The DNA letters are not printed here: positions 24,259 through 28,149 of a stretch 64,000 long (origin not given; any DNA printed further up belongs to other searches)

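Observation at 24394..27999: Stand-alone ~1200-aa KAP/YobI-type NTPase with TM helices inserted between Walker A and Walker B: candidate single-gene defence or sensor system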

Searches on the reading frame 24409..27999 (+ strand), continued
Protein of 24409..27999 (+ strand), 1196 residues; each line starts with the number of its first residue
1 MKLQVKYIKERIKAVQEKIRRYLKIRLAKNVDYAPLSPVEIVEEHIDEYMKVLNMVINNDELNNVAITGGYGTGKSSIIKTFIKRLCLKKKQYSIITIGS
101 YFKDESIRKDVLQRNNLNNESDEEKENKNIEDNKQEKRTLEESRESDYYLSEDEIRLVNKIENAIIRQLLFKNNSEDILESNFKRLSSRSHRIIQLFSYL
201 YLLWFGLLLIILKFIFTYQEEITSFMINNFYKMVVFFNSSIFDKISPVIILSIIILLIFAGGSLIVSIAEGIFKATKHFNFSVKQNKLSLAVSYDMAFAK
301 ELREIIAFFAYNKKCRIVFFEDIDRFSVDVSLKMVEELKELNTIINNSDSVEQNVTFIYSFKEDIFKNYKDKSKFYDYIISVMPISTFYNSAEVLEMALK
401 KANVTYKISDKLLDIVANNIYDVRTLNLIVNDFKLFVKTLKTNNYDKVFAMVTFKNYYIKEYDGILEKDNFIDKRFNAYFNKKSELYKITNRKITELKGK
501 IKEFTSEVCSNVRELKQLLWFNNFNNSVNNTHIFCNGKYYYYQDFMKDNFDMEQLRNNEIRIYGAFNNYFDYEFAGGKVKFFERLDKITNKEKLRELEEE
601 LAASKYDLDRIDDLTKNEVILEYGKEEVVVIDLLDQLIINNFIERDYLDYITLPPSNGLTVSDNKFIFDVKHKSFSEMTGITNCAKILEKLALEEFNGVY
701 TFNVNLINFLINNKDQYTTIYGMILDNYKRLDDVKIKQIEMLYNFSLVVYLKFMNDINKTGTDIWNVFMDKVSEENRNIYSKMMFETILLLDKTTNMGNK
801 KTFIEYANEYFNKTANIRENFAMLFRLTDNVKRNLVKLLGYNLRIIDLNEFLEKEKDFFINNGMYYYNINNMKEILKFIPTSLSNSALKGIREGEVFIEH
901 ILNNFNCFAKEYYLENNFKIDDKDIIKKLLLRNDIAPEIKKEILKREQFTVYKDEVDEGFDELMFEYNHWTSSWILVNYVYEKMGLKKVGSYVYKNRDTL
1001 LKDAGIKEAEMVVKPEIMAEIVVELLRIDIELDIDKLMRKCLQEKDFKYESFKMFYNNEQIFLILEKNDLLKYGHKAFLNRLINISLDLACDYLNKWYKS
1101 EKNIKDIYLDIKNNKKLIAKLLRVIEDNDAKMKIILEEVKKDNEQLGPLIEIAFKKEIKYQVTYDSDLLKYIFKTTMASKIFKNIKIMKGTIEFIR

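Call 45: predict_structure(alignment_id=A1)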
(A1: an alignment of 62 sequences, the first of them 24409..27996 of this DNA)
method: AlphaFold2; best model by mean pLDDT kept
length: 1196 residues; sequences in the alignment: 62
mean_pLDDT: 82.3   pTM: 0.55
mean pLDDT of the five models: 82.3, 82.2, 80.1, 79.0, 79.0
residues with pLDDT >= 90: 286; 70-90: 766; 50-70: 87; < 50: 57
segments of 3 or more residues with pLDDT < 50: 110-147, 280-293
pLDDT, mean of each block of 10 residues (from residue 1): 70 83 69 77 85 90 91 87 86 83 53 48 37 38 48 81 86 75 73 83 82 65 54 54 72 84 83 64 37 65 86 90 86 90 90 92 83 87 87 90 88 93 91 87 88 92 83 83 83 87 85 88 70 86 86 82 78 88 86 86 84 75 63 88 83 71 79 83 90 89 95 93 92 89 92 92 87 80 90 76 90 69 77 90 91 89 94 92 87 90 92 91 90 91 91 85 89 90 86 89 88 90 84 80 87 79 87 85 85 86 84 86 88 90 87 91 88 84 87 91
secondary structure, 60 per line:
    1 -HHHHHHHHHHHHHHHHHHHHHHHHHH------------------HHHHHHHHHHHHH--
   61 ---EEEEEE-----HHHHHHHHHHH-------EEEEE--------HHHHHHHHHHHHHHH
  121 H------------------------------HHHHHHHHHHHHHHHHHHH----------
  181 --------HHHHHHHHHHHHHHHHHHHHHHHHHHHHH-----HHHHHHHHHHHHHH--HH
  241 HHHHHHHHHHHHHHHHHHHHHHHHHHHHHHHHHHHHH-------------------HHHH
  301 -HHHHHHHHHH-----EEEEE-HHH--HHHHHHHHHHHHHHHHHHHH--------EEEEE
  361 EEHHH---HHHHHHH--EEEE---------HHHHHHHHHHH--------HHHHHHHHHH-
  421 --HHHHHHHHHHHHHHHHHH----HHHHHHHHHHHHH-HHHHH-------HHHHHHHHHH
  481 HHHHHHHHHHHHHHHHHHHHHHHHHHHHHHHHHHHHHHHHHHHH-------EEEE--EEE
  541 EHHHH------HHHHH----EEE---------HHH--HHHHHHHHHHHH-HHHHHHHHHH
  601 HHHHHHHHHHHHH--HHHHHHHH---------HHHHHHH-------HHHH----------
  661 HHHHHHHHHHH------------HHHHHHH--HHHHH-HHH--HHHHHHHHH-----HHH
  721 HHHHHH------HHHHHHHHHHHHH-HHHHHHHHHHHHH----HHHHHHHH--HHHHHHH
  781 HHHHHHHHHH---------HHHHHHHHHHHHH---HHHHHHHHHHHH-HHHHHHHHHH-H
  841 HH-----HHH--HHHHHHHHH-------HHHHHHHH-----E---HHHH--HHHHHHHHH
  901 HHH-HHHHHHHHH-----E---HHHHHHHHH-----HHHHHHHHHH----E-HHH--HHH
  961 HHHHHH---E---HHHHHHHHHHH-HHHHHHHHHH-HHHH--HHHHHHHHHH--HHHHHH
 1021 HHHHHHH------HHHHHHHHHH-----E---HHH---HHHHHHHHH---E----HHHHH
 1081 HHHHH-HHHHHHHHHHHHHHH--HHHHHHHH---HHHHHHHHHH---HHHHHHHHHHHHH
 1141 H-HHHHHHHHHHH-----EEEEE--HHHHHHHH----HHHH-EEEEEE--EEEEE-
elements in order (helices of 4 or more, strands of 3 or more residues): H2-27 H46-58 E64-69 H75-85 E93-97 H106-121 H152-170 H189-217 H223-236 H239-277 H297-300 H302-311 E317-321 H328-347 E356-362 H369-375 E378-381 H391-401 H410-419 H423-440 H445-457 H459-463 H471-524 E532-535 E538-541 H542-545 H552-556 E561-563 H578-589 H591-613 H616-623 H633-639 H647-650 H661-671 H684-690 H693-697 H704-712 H718-726 H733-745 H747-759 H764-771 H774-790 H800-812 H816-827 H829-838 H853-861 H869-876 H886-889 H892-903 H905-913 H923-931 H937-946 H958-966 H974-984 H986-995 H997-1000 H1003-1012 H1015-1027 H1034-1043 H1059-1067 H1076-1085 H1087-1101 H1104-1111 H1115-1124 H1128-1141 H1143-1153 E1159-1163 H1166-1173 H1178-1181 E1183-1188 E1191-1195
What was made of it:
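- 25819..26298 (+): Proximal arm (residues 471-630): long helix 471-524, alpha/beta subdomain 532-563, return helices 578-613. AF2 model (call 45).
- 27874..27996 (+): Small C-terminal beta-rich domain (residues 1156-1196). AF2 strands 1159-1163, 1183-1188 and 1191-1195 (call 45).
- On Tmn anti-phage system: AF2 model at pLDDT 82.3: helix 471-524, strands 532-563, helices 578-613, then about 35 short helices at 633-1153 (call 45).
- Checked: AF2 models them as helices 189-217 and 239-277 (call 45).
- The AF2 model has mean pLDDT 82.3, with a TM hairpin, a coiled-coil plus alpha/beta proximal arm, and about 35 solenoid helices (call 45).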

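Call 51: fold_search(model_id=the predicted structure, library=pdb)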
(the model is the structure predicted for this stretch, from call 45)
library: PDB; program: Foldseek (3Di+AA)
matches with E <= 10: 772; with E <= 0.001: 0
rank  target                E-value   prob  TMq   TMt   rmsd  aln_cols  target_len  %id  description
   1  8cwy_A                6.7e-03  0.44  0.06  0.12  27.3       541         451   12  Accurate computational design of genetically encoded 3D protein crystals (released 2023-11-01)
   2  7jgr_A                7.6e-03  1.00  0.16  0.41  10.6       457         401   10  Structure of Drosophila ORC bound to DNA (84 bp) and Cdc6 (released 2020-09-09)
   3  5nw5_B                1.5e-02  0.23  0.09  0.09  29.0       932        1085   11  Crystal structure of the Rif1 N-terminal domain (RIF1-NTD) from Saccharomyces cerevisiae in complex with DNA (released 2017-06-14)
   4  8tkg_A                1.6e-02  0.20  0.08  0.05  50.0      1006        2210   11  Human Type 3 IP3 Receptor - Resting State (+IP3/ATP) (released 2023-11-08)
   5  8s0e_D                1.8e-02  1.00  0.14  0.35  13.4       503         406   11  H. sapiens OCCM bound to double stranded DNA (released 2024-10-02)
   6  9e8o_A                2.0e-02  1.00  0.10  0.26   8.6       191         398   15  Nub1/Fat10-processing human 26S proteasome bound to Txnl1 with Rpt2 at top of spiral staircase and partially unfolded  (released 2024-12-04)
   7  5ufl_A                2.0e-02  0.25  0.07  0.11  32.0       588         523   12  Crystal structure of a CIP2A core domain (released 2017-02-15)
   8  8v3b_a                2.0e-02  0.20  0.05  0.10  33.5       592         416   11  Computational Designed Nanocage O43_129_+4 (released 2024-03-13)
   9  9ema_D                2.1e-02  1.00  0.15  0.45  12.9       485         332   10  RUVBL1/2 in complex with ATP and CB-6644 inhibitor (released 2024-05-15)
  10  3opb_B                2.2e-02  0.20  0.07  0.10  31.9       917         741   10  Crystal structure of She4p (released 2010-12-01)
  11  7qdz_B                3.0e-02  0.25  0.09  0.10  32.5      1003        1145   10  80S-bound human SKI complex in the closed state (released 2022-02-09)
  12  8hra_E                3.1e-02  0.99  0.15  0.20  20.8       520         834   10  Structure of heptameric RdrA ring in RNA-loading state (released 2023-02-01)
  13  8j8q_C                3.6e-02  0.38  0.11  0.14  30.5       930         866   12  Structure of the four-component Paf1 complex from Saccharomyces eubayanus (released 2023-05-24)
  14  7jpo_D                3.7e-02  0.99  0.14  0.34  14.3       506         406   11  ORC-O1AAA: Human Origin Recognition Complex (ORC) with dynamic/unresolved ORC2 WH (released 2020-09-02)
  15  6skz                  4.2e-02  0.12  0.07  0.05  39.9      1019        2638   10  Structure of the closed conformation of CtTel1 (released 2019-10-30)
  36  7sqc_R1               1.1e-01  0.11  0.08  0.05  35.3      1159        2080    8  Ciliary C1 central pair apparatus isolated from Chlamydomonas reinhardtii (released 2022-04-13)
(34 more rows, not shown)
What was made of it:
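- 26299..27873 (+): Distal arm (residues 631-1155): about 35 short helices, alpha-solenoid-like; the presumed trigger sensor. Weak Foldseek hits to ARM/HEAT solenoids: Rif1, CIP2A, She4p, CRM1 (call 51).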

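Call 55: find_related_loci(query=A1, collection=viral_contigs, flank=6000)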
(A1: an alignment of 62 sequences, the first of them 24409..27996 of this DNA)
Query A1 (1196 aa) in viral_contigs; peptide patterns used: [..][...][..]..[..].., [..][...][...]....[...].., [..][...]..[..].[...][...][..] (x = any residue, [..] = any of these).
171 stretches matched a pattern; 41 encode a relative of the query (tblastn E <= 1e-3); 38 distinct loci.
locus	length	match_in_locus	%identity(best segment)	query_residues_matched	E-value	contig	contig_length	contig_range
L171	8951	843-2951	25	6-719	1e-39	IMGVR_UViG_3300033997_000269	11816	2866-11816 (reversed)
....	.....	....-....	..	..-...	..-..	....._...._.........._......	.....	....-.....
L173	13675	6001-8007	25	36-710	8e-37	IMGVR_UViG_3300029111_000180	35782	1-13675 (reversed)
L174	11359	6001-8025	24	1-719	1e-36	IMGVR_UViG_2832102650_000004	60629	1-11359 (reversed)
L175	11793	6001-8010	24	11-719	5e-34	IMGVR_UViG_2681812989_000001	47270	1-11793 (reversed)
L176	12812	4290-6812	25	62-948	1e-33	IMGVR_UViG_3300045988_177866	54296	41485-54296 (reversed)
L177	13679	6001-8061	26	2-711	2e-32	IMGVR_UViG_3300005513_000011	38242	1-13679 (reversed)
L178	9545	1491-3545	26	16-737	5e-32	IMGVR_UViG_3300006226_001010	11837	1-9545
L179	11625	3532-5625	24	27-727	2e-31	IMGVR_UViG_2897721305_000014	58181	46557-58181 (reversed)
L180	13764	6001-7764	24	56-671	4e-31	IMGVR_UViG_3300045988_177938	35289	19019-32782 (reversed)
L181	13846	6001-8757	23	12-974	4e-30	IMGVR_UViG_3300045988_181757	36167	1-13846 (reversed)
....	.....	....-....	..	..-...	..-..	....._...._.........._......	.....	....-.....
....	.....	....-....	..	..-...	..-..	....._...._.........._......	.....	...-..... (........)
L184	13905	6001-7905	22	49-717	6e-30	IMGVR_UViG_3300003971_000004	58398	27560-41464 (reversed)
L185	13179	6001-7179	24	29-465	1e-26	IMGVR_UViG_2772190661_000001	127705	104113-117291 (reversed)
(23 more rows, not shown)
